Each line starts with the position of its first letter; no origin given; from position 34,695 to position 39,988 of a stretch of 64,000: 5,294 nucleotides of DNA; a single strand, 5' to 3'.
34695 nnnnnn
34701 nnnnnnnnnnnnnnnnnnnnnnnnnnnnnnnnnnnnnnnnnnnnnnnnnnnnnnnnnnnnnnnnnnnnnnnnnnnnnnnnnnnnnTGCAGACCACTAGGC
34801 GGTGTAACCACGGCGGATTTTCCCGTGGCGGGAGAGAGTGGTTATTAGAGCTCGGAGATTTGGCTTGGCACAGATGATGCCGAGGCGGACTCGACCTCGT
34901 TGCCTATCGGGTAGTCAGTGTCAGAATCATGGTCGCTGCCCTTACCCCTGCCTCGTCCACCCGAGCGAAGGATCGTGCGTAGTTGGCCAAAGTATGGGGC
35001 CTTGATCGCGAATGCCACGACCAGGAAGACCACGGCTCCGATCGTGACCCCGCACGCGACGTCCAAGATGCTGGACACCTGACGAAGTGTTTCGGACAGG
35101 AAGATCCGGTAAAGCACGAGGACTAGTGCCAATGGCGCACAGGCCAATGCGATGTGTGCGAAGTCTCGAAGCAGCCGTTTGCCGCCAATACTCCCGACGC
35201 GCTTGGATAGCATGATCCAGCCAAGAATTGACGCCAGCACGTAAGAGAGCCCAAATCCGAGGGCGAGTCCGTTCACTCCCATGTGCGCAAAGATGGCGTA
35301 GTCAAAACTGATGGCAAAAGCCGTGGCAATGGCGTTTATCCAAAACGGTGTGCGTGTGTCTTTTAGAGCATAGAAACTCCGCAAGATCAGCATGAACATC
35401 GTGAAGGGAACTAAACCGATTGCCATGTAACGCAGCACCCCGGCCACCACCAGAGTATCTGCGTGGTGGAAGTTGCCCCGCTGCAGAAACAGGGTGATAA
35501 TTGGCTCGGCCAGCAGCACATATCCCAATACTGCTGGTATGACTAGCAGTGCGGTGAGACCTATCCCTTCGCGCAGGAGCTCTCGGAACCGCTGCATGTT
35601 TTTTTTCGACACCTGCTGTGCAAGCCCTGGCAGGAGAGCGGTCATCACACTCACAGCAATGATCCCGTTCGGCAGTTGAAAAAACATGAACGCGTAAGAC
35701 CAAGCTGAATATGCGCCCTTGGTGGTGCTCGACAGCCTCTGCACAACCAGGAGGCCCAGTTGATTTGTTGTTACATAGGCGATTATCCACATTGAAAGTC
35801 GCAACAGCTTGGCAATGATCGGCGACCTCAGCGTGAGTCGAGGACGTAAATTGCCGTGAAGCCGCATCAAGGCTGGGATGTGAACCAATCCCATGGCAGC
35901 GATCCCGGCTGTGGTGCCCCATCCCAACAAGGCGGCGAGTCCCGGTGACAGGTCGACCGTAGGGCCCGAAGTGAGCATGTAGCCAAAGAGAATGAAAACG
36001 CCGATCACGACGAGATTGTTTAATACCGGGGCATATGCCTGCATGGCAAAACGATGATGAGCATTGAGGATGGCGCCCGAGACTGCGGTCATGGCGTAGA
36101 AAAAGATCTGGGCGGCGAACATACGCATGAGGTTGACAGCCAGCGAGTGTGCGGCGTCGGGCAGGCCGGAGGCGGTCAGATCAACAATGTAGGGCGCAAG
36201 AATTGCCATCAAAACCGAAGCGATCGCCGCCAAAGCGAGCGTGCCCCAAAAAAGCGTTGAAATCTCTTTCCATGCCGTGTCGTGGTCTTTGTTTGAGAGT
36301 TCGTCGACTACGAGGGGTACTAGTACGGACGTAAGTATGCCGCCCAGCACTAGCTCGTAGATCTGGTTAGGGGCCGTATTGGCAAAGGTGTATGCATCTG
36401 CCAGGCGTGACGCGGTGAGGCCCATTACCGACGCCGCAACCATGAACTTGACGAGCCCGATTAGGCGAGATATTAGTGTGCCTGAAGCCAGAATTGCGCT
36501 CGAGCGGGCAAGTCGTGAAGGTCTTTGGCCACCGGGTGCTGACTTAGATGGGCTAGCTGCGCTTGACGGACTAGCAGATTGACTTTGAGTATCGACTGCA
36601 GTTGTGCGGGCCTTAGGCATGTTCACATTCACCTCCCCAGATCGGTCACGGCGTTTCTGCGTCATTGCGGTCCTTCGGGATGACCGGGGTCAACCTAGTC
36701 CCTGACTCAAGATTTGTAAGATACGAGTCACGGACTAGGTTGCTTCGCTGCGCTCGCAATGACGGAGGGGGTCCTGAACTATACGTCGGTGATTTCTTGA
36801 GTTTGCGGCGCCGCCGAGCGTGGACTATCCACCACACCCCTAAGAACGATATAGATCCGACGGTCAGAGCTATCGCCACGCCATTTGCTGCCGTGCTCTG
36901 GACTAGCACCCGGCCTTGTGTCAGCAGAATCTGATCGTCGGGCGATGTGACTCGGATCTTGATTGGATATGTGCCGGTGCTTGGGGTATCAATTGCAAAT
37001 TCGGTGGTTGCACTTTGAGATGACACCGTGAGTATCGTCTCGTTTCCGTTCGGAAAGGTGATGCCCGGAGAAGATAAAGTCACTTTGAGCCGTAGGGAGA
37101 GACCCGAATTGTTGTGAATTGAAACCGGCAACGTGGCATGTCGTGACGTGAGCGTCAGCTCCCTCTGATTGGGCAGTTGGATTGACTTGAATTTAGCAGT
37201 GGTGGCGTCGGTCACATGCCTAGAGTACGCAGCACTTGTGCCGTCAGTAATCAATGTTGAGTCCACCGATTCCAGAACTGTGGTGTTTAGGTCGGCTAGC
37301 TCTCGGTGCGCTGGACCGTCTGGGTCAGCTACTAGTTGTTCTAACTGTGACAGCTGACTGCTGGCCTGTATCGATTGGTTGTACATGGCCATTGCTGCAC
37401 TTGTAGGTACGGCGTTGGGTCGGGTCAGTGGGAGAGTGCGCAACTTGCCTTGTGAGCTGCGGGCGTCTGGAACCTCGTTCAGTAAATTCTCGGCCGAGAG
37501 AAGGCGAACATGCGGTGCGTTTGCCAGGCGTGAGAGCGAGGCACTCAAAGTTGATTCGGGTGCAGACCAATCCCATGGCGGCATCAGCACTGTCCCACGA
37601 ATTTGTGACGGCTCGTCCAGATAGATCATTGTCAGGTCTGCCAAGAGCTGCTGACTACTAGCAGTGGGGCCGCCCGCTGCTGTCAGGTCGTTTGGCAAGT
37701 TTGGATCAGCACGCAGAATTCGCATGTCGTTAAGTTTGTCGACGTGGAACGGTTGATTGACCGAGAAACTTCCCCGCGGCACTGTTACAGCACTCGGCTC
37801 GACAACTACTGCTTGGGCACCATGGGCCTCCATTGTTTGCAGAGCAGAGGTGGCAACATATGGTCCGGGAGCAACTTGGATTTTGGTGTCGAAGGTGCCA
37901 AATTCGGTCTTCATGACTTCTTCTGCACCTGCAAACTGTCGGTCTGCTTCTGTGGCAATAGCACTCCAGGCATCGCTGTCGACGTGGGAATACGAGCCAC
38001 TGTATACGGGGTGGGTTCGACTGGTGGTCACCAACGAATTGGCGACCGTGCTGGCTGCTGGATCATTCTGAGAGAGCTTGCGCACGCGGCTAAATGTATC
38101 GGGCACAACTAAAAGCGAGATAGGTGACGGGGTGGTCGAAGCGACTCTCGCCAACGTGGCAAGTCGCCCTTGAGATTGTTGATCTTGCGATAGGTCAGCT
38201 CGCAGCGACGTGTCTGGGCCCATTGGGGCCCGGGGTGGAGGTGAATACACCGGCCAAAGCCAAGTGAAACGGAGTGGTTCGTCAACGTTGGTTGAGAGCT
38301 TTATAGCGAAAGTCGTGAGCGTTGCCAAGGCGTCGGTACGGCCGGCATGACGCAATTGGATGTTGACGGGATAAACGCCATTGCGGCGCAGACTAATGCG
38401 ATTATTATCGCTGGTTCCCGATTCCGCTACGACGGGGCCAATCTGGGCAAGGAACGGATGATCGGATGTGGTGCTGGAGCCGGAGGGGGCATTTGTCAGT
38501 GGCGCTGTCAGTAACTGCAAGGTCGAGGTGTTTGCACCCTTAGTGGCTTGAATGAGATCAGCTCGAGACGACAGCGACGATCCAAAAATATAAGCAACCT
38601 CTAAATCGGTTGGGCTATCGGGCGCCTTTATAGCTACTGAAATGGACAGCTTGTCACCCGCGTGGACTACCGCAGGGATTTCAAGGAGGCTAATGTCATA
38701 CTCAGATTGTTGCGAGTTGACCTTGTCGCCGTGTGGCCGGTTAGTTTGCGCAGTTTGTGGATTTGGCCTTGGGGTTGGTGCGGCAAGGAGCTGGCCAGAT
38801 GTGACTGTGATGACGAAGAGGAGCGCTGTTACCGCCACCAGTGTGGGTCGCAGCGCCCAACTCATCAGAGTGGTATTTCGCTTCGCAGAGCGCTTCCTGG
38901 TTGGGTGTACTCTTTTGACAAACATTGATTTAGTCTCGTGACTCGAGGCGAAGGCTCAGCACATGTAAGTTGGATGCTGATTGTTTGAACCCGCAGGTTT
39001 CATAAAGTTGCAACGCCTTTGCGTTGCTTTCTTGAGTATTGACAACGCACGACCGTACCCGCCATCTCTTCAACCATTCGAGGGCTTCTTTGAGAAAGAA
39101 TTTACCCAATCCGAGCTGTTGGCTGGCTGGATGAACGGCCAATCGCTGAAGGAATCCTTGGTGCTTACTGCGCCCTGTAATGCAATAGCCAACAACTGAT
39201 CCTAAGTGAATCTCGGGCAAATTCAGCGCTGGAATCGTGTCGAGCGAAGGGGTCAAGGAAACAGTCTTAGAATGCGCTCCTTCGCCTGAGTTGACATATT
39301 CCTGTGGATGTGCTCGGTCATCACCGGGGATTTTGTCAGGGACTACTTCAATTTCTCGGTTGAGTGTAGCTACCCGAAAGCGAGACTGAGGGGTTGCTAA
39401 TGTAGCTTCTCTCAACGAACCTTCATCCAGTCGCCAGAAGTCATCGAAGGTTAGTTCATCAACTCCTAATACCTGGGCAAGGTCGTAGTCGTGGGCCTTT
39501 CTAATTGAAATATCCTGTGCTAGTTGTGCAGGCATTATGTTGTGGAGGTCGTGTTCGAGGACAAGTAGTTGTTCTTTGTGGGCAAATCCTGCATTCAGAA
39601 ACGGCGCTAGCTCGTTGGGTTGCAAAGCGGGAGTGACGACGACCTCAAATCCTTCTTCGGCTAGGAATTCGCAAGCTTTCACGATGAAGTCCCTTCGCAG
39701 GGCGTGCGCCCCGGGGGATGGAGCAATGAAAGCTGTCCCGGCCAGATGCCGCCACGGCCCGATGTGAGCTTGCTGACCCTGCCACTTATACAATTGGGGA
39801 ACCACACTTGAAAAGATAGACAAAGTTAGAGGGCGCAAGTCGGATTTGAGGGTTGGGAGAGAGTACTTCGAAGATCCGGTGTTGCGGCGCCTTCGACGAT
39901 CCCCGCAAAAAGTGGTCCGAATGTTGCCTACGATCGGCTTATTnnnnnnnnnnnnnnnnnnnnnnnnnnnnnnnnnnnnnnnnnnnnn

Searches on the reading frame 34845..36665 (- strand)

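Call 9: search_protein_families(library=pfam, proteins=[window:34845-36665:-], max_evalue=0.01)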
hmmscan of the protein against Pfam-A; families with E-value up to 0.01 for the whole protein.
window:34845-36665:- (606 aa): 4 families
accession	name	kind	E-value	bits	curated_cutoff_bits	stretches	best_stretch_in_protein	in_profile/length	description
PF03023.19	MurJ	-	1.1e-88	298.3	27.4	1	84-529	6-442/451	Lipid II flippase MurJ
PF01554.23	MatE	-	5.9e-12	46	24.9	2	302-456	11-160/161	MatE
PF13440.11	Polysacc_synt_3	-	9.5e-12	45.2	23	1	129-394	41-284/293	Polysaccharide biosynthesis protein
PF25665.1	His1_capsid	-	0.0056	17.1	27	1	104-156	13-64/73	His1 virus capsid protein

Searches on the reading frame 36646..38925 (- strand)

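Call 9: search_protein_families(library=pfam, proteins=[window:36646-38925:-], max_evalue=0.01)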
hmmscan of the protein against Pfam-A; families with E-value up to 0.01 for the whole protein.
window:36646-38925:- (759 aa): 1 family
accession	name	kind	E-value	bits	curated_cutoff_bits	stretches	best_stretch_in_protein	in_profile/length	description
PF19516.4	DUF6049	-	2.2e-17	63.4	30.1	1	28-708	5-705/708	Family of unknown function (DUF6049)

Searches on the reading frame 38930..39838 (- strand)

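Call 54: search_protein_families(library=pfam, proteins=[window:38930-39838:-], max_evalue=0.00001)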
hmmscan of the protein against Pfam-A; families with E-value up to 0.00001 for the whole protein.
window:38930-39838:- (302 aa): 2 families
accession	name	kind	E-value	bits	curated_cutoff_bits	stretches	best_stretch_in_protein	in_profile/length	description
PF00583.31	Acetyltransf_1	-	5.8e-12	46.3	20.7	1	213-284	42-116/116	Acetyltransferase (GNAT) family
PF13508.13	Acetyltransf_7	-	1.8e-10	41.5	27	1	213-286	12-84/84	Acetyltransferase (GNAT) domain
